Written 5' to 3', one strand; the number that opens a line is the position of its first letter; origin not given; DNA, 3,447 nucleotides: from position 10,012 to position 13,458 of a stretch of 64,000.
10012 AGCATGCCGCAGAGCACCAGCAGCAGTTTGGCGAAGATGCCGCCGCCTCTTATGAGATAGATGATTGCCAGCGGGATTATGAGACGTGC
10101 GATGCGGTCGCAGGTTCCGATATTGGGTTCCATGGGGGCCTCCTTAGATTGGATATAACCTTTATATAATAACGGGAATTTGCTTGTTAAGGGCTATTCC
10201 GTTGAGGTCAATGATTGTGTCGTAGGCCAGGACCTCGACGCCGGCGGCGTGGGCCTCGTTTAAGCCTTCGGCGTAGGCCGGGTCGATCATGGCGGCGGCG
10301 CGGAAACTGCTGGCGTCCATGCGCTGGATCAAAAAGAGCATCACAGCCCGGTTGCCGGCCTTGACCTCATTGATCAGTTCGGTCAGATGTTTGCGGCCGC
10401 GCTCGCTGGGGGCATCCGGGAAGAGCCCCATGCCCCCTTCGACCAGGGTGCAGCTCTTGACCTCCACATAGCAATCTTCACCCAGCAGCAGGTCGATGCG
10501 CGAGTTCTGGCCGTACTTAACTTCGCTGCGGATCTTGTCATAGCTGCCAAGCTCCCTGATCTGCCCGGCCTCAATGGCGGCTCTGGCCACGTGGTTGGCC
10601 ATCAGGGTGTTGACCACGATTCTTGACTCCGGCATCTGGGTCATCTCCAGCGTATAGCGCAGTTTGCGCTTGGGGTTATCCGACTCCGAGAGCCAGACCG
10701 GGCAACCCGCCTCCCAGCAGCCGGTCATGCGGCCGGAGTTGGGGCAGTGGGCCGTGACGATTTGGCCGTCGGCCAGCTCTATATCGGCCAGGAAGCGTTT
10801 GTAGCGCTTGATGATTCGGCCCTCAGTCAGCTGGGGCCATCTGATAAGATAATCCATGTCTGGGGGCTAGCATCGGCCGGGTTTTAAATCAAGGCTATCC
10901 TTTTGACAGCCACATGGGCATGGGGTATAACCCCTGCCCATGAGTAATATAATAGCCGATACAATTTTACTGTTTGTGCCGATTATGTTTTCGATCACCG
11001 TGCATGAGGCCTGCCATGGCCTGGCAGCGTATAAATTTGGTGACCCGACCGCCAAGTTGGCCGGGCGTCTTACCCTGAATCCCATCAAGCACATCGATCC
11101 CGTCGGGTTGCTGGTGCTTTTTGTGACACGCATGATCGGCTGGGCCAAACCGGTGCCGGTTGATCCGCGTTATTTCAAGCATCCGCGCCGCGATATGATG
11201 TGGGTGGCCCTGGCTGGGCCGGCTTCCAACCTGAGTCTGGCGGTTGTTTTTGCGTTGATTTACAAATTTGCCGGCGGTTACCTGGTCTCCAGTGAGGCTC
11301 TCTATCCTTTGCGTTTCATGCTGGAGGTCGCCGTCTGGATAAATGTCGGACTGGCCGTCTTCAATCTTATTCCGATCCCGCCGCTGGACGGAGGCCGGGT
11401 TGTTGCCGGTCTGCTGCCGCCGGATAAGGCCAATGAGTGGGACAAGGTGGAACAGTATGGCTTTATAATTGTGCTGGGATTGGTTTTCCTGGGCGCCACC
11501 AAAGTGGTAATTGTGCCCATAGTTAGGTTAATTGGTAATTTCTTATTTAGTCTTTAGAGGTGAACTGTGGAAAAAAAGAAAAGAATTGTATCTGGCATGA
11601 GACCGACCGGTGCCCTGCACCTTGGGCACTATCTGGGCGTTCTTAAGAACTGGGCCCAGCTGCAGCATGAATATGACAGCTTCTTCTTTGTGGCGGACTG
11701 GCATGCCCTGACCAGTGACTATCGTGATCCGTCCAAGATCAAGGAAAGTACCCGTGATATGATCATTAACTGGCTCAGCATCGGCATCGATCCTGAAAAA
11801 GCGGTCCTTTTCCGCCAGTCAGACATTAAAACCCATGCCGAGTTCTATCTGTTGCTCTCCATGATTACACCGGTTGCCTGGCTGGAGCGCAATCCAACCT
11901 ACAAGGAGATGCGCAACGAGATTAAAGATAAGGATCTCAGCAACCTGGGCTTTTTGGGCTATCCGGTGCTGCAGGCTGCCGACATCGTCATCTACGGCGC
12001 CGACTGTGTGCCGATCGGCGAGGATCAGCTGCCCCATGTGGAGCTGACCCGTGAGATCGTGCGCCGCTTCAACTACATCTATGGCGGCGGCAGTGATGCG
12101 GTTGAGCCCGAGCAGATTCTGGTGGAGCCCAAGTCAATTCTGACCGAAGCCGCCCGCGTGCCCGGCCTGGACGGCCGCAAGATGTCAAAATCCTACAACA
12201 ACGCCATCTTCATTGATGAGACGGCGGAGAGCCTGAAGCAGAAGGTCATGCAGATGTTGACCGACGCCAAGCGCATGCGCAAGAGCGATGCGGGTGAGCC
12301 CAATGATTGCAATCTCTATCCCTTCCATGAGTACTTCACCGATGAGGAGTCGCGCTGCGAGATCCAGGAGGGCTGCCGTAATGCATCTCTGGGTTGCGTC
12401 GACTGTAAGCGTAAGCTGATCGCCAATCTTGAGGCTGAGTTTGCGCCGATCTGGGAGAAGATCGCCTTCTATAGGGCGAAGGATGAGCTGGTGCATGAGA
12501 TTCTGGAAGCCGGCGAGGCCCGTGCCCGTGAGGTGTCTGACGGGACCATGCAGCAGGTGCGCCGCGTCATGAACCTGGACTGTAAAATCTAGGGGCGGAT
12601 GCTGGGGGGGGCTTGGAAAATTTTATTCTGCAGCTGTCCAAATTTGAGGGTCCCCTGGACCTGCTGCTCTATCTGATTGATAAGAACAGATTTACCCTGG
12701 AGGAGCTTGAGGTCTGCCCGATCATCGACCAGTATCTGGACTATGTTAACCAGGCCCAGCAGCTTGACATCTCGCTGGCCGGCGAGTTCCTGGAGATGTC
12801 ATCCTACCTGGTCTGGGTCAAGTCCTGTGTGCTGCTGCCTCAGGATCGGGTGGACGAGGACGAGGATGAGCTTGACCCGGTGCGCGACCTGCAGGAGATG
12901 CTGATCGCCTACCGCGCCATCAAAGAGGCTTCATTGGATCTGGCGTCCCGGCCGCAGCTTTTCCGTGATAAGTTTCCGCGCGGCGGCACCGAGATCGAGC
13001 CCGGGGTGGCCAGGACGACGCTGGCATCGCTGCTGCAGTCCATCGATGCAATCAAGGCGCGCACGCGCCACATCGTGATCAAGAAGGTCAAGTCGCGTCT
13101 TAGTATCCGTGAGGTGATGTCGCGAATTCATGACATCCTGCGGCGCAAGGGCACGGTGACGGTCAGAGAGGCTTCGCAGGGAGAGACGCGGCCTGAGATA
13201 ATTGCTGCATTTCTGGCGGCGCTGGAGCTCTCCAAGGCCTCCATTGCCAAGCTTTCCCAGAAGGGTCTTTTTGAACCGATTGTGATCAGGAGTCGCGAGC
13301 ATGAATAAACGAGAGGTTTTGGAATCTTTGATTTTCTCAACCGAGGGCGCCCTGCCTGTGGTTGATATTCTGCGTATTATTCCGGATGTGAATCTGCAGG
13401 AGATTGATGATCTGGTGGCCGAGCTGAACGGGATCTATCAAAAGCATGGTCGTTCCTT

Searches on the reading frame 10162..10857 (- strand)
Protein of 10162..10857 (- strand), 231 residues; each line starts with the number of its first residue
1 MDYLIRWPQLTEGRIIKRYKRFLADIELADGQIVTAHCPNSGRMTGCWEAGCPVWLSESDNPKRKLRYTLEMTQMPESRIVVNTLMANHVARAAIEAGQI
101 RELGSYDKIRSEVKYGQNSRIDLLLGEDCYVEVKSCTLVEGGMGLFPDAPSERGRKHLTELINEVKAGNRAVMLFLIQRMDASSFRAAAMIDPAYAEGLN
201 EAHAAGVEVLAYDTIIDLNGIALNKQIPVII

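Call 76: search_protein_families(library=pfam, proteins=[window:10162-10857:-], max_evalue=0.00001)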
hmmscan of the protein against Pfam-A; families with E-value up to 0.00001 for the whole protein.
window:10162-10857:- (231 aa): 2 families
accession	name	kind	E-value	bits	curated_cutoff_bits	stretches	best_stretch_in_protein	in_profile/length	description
PF03749.19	SfsA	-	1.7e-47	161.1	22.8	1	86-218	2-136/138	Sugar fermentation stimulation protein RE domain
PF17746.7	SfsA_N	-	2.2e-25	89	25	1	16-81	1-62/63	SfsA N-terminal OB domain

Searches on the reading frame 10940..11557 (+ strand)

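Call 76: search_protein_families(library=pfam, proteins=[window:10940-11557:+], max_evalue=0.00001)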
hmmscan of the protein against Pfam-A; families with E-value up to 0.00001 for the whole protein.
window:10940-11557:+ (205 aa): 1 family
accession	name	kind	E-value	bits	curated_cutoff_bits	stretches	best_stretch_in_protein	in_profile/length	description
PF02163.28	Peptidase_M50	-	4.5e-17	62.6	27.2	2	125-160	160-195/221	Peptidase family M50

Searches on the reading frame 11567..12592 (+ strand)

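Call 31: search_protein_families(library=pfam, proteins=[window:11567-12592:+], max_evalue=0.00001)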
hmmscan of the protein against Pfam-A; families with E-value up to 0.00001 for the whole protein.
window:11567-12592:+ (341 aa): 1 family
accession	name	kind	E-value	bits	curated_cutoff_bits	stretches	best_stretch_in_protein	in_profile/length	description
PF00579.31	tRNA-synt_1b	-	5.2e-65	220.1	21.1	1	3-292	4-291/292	tRNA synthetases class I (W and Y)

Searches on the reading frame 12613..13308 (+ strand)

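Call 76: search_protein_families(library=pfam, proteins=[window:12613-13308:+], max_evalue=0.00001)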
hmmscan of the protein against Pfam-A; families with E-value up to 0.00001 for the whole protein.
window:12613-13308:+ (231 aa): 1 family
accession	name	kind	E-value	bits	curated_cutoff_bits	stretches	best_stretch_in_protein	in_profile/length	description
PF02616.19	SMC_ScpA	-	7.1e-19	69.2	24.6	1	21-225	1-229/232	Segregation and condensation protein ScpA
